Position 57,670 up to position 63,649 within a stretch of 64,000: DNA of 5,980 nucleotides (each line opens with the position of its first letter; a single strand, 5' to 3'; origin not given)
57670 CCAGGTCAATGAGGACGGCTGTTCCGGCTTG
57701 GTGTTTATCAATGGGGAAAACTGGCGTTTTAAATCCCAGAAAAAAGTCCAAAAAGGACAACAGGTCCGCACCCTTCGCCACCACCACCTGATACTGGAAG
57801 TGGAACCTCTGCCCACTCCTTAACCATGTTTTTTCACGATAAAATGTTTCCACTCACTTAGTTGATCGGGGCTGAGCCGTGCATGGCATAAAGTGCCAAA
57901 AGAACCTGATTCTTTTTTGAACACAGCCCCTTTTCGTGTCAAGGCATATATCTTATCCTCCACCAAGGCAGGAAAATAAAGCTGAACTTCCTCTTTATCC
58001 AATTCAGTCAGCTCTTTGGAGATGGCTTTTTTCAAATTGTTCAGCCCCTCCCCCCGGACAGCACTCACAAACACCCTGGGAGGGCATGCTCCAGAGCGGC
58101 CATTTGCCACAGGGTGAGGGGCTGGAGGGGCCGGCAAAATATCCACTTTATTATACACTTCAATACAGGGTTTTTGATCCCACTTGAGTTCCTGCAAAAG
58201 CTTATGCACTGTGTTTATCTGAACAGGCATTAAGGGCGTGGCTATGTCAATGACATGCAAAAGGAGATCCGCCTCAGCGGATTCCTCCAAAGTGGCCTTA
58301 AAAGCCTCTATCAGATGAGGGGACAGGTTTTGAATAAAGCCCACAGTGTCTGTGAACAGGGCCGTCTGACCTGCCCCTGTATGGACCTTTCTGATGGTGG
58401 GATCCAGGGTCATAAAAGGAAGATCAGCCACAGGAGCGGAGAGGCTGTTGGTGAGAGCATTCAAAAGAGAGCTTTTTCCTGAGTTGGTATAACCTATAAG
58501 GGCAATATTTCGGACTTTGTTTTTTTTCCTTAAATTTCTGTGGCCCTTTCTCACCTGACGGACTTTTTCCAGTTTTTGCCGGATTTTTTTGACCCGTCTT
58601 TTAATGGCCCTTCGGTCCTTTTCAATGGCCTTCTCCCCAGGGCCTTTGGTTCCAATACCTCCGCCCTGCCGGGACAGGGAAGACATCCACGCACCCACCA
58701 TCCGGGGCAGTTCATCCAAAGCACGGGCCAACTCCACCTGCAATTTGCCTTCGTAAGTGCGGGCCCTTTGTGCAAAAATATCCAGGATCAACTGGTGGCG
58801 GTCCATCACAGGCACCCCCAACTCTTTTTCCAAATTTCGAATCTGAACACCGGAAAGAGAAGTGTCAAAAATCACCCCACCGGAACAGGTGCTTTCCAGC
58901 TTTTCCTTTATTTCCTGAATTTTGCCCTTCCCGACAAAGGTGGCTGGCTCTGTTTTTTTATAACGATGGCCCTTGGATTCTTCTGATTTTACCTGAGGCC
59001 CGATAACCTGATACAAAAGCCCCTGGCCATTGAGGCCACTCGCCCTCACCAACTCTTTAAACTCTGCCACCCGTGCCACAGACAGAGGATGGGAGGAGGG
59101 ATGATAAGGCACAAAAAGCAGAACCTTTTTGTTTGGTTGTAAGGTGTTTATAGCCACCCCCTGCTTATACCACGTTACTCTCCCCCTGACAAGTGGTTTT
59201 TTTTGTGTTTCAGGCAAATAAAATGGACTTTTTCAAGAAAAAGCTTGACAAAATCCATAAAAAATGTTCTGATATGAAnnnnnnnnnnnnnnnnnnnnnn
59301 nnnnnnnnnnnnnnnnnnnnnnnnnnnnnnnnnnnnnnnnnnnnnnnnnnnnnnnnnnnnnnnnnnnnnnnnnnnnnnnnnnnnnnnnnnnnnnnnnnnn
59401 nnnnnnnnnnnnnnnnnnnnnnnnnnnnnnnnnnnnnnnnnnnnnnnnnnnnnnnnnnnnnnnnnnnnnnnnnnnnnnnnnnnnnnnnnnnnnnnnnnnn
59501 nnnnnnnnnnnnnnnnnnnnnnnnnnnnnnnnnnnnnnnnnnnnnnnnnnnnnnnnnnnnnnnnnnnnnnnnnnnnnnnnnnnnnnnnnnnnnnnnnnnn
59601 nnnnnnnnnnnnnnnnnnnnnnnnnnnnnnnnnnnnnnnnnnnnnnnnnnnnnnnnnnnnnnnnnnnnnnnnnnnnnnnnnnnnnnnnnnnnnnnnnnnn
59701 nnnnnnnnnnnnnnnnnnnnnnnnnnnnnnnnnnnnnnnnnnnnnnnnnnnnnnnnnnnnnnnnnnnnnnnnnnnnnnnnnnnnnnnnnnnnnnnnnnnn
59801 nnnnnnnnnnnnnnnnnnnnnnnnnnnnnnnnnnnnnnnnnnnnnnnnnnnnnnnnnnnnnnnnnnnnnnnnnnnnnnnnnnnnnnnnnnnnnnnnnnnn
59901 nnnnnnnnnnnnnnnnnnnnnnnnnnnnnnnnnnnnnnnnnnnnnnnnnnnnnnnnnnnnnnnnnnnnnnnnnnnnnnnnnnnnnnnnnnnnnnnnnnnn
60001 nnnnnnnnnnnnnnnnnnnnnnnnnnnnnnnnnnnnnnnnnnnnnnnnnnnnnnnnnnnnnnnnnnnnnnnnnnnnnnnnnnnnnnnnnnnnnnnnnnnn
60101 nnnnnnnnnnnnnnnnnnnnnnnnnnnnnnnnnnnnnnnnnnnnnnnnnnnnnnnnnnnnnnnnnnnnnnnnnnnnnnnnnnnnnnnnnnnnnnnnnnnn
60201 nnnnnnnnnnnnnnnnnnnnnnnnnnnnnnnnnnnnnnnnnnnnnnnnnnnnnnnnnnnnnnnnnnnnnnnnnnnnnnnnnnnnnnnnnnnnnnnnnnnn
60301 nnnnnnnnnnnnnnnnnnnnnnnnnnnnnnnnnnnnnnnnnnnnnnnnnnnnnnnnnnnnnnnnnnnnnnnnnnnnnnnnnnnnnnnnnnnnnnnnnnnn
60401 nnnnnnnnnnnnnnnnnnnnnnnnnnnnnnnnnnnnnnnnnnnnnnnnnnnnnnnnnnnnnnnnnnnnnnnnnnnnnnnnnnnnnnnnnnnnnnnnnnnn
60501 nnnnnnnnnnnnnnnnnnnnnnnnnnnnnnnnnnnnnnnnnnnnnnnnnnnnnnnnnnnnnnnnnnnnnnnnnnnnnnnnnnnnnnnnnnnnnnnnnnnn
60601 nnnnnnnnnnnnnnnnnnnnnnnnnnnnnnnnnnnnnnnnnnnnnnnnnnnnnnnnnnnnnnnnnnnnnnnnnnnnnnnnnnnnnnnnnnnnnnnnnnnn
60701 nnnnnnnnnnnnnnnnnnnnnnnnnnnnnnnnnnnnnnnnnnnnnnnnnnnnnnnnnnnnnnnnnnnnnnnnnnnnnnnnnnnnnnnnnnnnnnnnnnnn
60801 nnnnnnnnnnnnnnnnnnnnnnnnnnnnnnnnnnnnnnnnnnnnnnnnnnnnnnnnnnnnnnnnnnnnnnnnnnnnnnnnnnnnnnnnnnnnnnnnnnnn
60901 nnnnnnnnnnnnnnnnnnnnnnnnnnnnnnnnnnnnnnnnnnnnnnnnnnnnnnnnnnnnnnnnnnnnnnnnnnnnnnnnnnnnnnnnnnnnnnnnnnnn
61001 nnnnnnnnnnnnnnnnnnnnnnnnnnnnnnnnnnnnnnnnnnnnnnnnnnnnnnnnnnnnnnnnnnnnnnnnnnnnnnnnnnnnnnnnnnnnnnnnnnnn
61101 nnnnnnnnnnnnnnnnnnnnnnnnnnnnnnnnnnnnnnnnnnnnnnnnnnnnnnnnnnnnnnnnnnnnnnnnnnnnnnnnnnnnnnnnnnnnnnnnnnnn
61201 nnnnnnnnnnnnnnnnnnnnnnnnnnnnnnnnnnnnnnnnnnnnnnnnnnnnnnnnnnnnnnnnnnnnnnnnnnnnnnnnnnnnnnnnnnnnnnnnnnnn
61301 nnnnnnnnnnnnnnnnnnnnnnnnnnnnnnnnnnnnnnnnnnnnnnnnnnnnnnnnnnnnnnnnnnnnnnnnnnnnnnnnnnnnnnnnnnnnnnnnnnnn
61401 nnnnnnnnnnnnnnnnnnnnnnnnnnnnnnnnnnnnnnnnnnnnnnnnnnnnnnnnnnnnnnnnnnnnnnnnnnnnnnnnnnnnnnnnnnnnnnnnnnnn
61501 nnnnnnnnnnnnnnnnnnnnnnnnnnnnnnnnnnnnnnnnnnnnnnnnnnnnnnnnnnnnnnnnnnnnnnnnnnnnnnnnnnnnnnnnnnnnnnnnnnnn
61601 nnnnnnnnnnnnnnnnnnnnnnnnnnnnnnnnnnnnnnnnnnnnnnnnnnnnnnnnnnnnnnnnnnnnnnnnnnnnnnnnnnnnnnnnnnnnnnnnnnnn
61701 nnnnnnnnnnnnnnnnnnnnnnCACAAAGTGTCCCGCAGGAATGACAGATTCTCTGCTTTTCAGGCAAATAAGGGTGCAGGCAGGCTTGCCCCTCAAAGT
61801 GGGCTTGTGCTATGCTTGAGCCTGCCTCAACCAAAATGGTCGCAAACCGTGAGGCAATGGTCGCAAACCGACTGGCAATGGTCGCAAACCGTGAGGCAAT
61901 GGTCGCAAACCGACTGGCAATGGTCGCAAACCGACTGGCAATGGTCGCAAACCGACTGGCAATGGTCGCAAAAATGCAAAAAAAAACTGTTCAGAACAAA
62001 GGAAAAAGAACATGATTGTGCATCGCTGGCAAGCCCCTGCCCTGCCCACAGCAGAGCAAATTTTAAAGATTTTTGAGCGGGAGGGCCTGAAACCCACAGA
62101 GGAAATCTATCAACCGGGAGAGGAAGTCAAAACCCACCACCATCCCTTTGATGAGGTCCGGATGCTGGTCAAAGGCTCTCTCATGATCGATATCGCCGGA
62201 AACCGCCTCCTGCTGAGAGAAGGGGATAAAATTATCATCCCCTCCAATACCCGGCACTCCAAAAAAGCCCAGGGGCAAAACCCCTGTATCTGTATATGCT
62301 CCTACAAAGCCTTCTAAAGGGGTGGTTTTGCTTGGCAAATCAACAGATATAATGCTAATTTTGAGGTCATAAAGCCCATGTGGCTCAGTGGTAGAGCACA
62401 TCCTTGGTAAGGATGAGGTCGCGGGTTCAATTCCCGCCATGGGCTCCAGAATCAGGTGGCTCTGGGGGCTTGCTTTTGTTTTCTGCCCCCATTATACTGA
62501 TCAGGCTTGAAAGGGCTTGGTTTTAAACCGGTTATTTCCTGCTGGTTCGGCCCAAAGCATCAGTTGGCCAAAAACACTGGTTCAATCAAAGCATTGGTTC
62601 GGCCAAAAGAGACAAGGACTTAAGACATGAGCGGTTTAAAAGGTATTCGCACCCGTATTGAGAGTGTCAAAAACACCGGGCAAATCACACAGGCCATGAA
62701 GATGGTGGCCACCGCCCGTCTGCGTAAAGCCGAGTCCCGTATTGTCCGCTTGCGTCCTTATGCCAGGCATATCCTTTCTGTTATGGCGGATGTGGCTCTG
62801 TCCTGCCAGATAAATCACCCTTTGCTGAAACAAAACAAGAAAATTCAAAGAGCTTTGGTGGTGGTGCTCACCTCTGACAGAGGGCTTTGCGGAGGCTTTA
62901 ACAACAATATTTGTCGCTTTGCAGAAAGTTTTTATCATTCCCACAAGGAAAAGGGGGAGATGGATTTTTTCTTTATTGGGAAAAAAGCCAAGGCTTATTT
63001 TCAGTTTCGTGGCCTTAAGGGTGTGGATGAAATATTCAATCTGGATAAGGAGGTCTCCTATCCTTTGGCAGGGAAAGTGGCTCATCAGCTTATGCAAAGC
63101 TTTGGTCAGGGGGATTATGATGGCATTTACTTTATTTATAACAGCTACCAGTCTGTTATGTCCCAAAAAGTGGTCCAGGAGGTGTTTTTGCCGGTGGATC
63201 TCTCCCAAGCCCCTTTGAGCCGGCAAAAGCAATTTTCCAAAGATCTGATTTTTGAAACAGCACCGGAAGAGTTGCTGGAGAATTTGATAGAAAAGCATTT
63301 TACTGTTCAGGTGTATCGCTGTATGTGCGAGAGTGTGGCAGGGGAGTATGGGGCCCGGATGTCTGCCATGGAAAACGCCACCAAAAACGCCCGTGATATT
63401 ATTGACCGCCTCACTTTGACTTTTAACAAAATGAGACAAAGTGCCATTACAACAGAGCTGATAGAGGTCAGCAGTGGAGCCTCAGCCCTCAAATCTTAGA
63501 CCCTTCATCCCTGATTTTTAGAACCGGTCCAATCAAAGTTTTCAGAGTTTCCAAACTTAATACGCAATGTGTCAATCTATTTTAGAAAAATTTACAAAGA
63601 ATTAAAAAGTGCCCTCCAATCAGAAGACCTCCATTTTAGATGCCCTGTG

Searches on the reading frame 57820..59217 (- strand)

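Call 47: search_protein_families(library=pfam, max_evalue=0.01, proteins=[window:57820-59217:-])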
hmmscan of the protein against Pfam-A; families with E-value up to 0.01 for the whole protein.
window:57820-59217:- (465 aa): 9 families
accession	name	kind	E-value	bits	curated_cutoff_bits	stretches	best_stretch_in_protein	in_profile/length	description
PF16360.10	GTP-bdg_M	-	1.8e-24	86.5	29.5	1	151-230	1-79/79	GTP-binding GTPase Middle Region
PF01926.29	MMR_HSR1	-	1.4e-22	80.4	21.9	1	237-357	1-113/113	50S ribosome-binding GTPase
PF13167.11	GTP-bdg_N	-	1.5e-22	80.4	25.4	1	84-149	24-89/89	GTP-binding GTPase N-terminal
PF02421.24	FeoB_N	-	1.1e-05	25.4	27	1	237-326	2-89/156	Ferrous iron transport protein B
PF03193.22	RsgA_GTPase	-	8.6e-05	22.9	30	1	202-264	72-135/174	RsgA GTPase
PF00009.33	GTP_EFTU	-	0.00098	19.2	26.5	0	234-259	2-27/188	Elongation factor Tu GTP binding domain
PF00350.29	Dynamin_N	-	0.0016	18.9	27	1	238-258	1-21/168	Dynamin family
PF12631.12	MnmE_helical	-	0.0074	16.9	40.1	0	195-406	64-136/211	MnmE helical domain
PF01580.24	FtsK_SpoIIIE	-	0.0078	16.1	24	0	224-274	27-80/221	FtsK/SpoIIIE family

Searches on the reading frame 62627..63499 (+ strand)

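Call 47: search_protein_families(library=pfam, max_evalue=0.01, proteins=[window:62627-63499:+])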
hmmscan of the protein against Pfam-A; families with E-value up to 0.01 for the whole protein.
window:62627-63499:+ (290 aa): 1 family
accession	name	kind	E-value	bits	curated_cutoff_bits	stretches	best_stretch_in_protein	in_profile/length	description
PF00231.24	ATP-synt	-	7.1e-92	308.6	39.9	1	4-288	2-285/285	ATP synthase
